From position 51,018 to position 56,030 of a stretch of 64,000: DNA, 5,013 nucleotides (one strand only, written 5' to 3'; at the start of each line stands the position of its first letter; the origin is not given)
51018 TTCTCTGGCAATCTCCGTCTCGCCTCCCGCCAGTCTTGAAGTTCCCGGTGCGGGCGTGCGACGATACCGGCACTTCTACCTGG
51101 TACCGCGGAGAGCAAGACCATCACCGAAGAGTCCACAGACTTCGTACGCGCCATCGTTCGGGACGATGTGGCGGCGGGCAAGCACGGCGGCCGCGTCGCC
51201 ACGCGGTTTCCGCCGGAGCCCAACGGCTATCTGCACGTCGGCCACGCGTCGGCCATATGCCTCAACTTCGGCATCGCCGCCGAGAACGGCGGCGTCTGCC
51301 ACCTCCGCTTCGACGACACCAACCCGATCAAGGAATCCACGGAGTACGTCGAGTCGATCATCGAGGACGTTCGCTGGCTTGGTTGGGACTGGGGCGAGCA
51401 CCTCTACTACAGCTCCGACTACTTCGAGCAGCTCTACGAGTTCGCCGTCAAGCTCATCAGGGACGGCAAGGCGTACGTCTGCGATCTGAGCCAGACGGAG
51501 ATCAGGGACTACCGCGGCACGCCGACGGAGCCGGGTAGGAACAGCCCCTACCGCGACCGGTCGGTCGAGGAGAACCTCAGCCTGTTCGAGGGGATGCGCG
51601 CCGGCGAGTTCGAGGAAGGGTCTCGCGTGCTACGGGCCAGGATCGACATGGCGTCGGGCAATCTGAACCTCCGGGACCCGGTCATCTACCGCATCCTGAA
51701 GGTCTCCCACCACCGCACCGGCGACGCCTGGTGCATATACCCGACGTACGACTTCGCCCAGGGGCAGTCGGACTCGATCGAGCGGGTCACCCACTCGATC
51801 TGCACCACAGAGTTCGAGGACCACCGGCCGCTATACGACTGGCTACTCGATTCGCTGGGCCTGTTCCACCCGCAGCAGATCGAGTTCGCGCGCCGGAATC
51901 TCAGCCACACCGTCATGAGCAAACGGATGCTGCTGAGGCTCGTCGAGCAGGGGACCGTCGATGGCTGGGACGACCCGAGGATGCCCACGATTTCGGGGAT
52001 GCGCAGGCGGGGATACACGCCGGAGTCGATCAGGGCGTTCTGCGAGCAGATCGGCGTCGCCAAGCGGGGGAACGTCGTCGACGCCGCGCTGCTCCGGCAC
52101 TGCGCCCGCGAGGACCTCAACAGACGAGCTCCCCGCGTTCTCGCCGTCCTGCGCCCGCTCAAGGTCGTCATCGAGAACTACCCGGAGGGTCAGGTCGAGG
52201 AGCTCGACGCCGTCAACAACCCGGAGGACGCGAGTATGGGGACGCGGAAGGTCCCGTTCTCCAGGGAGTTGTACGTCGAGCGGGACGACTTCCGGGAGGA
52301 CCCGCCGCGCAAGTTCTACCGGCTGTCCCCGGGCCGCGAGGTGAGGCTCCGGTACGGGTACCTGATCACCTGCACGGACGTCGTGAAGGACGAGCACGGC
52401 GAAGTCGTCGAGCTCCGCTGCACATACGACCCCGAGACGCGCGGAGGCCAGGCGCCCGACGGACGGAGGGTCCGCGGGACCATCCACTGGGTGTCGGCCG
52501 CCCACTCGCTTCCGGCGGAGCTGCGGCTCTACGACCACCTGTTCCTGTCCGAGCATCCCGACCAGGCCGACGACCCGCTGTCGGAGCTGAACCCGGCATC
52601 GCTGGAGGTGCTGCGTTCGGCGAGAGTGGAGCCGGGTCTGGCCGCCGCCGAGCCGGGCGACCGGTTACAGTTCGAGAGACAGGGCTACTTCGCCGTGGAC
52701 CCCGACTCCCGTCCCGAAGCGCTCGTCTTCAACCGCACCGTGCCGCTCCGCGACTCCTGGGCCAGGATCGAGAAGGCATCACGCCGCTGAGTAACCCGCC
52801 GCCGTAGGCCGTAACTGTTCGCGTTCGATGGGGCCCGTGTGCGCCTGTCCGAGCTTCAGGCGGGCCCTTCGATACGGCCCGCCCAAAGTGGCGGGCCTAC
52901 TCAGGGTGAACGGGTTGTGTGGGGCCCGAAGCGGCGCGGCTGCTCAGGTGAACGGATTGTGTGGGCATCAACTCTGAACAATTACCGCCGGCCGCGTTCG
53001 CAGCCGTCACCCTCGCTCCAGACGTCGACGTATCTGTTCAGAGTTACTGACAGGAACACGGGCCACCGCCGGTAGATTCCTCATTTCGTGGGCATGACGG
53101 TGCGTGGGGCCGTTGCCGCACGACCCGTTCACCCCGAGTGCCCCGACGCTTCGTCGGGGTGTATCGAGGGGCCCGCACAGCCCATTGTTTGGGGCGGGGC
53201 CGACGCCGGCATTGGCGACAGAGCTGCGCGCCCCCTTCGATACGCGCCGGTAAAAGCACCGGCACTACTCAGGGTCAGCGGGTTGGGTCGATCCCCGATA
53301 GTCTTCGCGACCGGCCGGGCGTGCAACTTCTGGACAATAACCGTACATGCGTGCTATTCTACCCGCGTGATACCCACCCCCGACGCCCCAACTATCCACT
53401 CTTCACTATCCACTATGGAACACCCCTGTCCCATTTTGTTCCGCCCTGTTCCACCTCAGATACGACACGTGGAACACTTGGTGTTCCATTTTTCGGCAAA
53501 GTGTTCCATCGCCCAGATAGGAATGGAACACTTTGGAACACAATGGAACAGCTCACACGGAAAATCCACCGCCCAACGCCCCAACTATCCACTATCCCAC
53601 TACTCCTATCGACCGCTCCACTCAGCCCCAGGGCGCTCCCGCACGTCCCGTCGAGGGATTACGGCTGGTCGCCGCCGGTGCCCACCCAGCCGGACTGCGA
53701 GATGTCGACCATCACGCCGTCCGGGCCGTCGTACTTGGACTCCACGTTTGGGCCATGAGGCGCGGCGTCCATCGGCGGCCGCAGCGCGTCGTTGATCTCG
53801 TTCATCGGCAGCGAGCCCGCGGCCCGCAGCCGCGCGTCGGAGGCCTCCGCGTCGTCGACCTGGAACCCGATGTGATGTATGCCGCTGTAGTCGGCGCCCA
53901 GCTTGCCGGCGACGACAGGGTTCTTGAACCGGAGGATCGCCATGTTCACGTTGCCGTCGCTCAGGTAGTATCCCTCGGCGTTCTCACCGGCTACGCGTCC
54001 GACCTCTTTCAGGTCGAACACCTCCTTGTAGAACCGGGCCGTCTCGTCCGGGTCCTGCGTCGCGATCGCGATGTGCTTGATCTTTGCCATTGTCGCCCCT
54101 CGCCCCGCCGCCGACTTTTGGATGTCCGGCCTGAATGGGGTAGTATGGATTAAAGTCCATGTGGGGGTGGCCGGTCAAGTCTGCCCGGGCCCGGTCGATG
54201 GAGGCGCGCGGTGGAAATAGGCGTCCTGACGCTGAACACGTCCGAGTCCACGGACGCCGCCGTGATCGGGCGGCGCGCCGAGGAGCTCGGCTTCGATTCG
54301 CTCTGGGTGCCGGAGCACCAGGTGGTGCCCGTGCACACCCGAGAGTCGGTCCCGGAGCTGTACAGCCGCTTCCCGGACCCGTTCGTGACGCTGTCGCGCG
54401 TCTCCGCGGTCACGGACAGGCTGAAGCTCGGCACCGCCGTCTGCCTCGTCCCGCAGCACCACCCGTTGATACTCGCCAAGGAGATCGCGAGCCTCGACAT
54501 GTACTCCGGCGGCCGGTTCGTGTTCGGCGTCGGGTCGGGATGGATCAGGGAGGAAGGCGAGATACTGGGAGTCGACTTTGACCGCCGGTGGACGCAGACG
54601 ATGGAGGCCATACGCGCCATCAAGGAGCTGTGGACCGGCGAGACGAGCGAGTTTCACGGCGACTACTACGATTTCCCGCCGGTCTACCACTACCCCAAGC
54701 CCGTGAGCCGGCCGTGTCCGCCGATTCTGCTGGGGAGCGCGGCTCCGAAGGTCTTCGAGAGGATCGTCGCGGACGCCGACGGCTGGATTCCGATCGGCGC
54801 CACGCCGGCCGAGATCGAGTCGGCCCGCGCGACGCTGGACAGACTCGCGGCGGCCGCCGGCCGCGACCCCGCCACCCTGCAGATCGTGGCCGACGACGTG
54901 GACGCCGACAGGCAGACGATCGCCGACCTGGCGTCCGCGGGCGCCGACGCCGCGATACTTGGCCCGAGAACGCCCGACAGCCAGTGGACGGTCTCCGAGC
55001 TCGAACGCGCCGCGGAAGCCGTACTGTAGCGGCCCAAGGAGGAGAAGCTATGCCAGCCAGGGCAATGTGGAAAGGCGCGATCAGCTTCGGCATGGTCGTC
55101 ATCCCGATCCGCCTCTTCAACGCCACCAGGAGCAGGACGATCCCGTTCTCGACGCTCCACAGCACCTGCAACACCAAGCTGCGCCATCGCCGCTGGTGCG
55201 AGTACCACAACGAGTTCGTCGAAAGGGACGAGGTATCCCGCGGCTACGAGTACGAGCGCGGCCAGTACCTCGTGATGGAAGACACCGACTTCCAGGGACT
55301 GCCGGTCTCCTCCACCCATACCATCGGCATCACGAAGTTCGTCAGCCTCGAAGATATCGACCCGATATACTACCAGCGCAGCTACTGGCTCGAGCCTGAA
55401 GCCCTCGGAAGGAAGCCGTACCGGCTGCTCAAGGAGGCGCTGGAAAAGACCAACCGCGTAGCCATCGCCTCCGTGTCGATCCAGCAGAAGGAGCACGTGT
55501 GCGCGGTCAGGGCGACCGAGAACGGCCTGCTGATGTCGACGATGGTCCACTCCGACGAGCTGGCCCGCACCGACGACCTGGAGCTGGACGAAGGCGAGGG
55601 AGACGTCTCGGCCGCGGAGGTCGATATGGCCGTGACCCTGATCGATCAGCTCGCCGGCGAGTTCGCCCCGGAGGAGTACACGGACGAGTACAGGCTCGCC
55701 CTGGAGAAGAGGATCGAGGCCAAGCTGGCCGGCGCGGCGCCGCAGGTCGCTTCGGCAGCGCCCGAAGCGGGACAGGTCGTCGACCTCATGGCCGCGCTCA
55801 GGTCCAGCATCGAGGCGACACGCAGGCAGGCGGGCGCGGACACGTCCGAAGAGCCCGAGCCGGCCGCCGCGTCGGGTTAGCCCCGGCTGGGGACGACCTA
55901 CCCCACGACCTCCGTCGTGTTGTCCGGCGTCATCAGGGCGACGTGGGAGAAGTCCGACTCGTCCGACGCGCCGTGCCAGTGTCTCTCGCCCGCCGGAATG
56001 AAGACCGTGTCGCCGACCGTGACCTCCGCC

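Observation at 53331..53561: Three-copy element: conserved promoter-like box plus an array of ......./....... hairpins with mutually exclusive pairings (candidate multicopy sRNA / attenuator-like RNA / protein-binding array)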

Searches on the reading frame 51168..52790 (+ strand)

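Call 11: search_protein_families(library=pfam, proteins=[window:51168-52790:+])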
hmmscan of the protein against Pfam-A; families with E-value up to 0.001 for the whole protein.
window:51168-52790:+ (540 aa): 3 families
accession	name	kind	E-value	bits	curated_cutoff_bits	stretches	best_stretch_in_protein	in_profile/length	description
PF00749.27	tRNA-synt_1c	-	5.6e-105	351.1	23.4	1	10-318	2-313/314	tRNA synthetases class I (E and Q), catalytic domain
PF03950.23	tRNA-synt_1c_C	-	2.3e-31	108.3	23.9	1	321-421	1-91/91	tRNA synthetases class I (E and Q), anti-codon binding domain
PF20974.2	tRNA-synt_1c_C2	-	8e-24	84.6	23.9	1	438-511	1-69/69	tRNA synthetases class I (E and Q), anti-codon binding domain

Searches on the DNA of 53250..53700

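Call 8: search_rna_families(source=window, start=53250, end=53700, threshold=evalue, max_evalue=10)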
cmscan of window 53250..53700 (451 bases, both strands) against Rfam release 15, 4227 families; matches with E-value up to 10: 2.
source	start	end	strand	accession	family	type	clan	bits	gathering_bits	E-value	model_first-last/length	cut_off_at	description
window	53400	53466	-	RF00843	mir-228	Gene; miRNA;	CL00093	15.2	45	1.6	1-85/85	no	mir-228 microRNA precursor family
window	53587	53642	-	RF02204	WT1-AS_2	Gene; lncRNA;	-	13.5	45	2.7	82-137/137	no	WT1 antisense RNA conserved region 2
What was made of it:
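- On Any Rfam RNA family: In copy C the best hits at E<=10 are chance miRNA and lncRNA matches at 13-15 bits against thresholds of 45 (call 8).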

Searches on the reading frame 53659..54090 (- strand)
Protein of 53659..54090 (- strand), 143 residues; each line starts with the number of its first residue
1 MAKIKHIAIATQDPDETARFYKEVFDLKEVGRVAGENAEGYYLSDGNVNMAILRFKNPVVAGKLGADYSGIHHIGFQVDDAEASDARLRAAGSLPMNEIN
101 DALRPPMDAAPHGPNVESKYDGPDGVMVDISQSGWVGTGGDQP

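Call 11: search_protein_families(library=pfam, proteins=[window:53659-54090:-])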
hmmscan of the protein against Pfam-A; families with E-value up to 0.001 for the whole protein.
window:53659-54090:- (143 aa): 4 families
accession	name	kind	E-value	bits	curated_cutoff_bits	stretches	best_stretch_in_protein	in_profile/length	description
PF00903.31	Glyoxalase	-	2.2e-11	44.6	20.6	1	3-129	1-120/121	Glyoxalase/Bleomycin resistance protein/Dioxygenase superfamily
PF13669.12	Glyoxalase_4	-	1.5e-09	38.6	27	1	6-93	2-91/109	Glyoxalase/Bleomycin resistance protein/Dioxygenase superfamily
PF18029.7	Glyoxalase_6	-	7.4e-06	27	23.6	1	7-95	2-83/106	Glyoxalase-like domain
PF13468.12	Glyoxalase_3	-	0.00077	20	25.1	0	66-96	73-103/176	Glyoxalase-like domain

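Call 49: find_encoding_contigs(protein=window:53659-54090:-, flank=10000, max_places=6)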
Protein window:53659-54090:- (143 aa): 6 contigs read that carry it; 6 places shown.
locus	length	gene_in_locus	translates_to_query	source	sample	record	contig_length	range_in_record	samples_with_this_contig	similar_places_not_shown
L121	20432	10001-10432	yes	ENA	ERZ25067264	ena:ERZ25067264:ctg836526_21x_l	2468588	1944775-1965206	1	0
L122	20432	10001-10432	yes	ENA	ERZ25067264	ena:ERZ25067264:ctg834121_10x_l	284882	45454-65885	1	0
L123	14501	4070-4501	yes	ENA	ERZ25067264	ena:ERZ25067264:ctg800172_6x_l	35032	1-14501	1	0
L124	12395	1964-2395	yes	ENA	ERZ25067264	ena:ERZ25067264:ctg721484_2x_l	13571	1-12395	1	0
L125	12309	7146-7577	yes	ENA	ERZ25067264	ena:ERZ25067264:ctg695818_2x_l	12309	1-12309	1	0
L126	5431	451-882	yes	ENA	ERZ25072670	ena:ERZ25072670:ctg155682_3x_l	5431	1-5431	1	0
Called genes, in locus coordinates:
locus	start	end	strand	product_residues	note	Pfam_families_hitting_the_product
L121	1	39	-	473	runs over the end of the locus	PF02589:LUD_dom, PF13187:Fer4_9 (faint), PF00037:Fer4 (faint), PF12797:Fer4_2 (faint), PF13183:Fer4_8, PF13237:Fer4_10 (faint), PF13534:Fer4_17 (weak), PF11870:LutB_C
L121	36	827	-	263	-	PF02754:CCG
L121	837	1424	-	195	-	PF01613:Flavin_Reduct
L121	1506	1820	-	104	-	-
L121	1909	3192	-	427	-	PF00171:Aldedh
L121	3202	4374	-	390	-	PF00696:AA_kinase, PF01472:PUA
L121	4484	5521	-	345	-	-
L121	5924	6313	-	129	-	PF15970:HicB-like_2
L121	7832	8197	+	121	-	PF00190:Cupin_1, PF07883:Cupin_2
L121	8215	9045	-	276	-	PF02735:Ku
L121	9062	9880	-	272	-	PF00296:Bac_luciferase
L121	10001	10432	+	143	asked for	PF00903:Glyoxalase, PF13669:Glyoxalase_4, PF18029:Glyoxalase_6 (weak)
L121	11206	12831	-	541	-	PF00749:tRNA-synt_1c, PF03950:tRNA-synt_1c_C, PF20974:tRNA-synt_1c_C2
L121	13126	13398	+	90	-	PF27111:Rv1352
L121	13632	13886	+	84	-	-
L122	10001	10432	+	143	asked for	PF00903:Glyoxalase, PF13669:Glyoxalase_4, PF18029:Glyoxalase_6 (weak)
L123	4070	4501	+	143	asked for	PF00903:Glyoxalase, PF13669:Glyoxalase_4, PF18029:Glyoxalase_6 (weak)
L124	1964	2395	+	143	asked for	PF00903:Glyoxalase, PF13669:Glyoxalase_4, PF18029:Glyoxalase_6 (weak)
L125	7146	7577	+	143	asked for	PF00903:Glyoxalase, PF13669:Glyoxalase_4, PF18029:Glyoxalase_6 (weak)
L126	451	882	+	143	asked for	PF00903:Glyoxalase, PF13669:Glyoxalase_4, PF18029:Glyoxalase_6 (weak)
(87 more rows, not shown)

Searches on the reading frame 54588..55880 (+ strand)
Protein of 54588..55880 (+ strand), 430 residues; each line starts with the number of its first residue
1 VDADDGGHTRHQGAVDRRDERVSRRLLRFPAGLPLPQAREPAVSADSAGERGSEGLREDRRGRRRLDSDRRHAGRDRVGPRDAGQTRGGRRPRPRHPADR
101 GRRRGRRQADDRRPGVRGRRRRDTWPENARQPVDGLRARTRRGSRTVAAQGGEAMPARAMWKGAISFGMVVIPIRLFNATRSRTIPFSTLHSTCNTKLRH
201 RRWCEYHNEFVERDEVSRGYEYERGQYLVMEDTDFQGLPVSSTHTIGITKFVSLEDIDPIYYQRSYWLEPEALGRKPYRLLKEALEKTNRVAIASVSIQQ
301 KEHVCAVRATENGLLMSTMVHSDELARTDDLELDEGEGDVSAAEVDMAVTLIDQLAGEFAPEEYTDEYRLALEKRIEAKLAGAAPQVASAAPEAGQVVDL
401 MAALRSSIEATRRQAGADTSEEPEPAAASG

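Call 22: search_protein_families(library=pfam, proteins=[window:54588-55880:+], max_evalue=0.01)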
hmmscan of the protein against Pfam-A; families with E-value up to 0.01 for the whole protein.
window:54588-55880:+ (430 aa): 1 family
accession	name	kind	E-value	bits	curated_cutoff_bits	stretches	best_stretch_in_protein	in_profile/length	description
PF02735.22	Ku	-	3.3e-38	131.9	25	1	166-346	1-189/190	Ku70/Ku80 beta-barrel domain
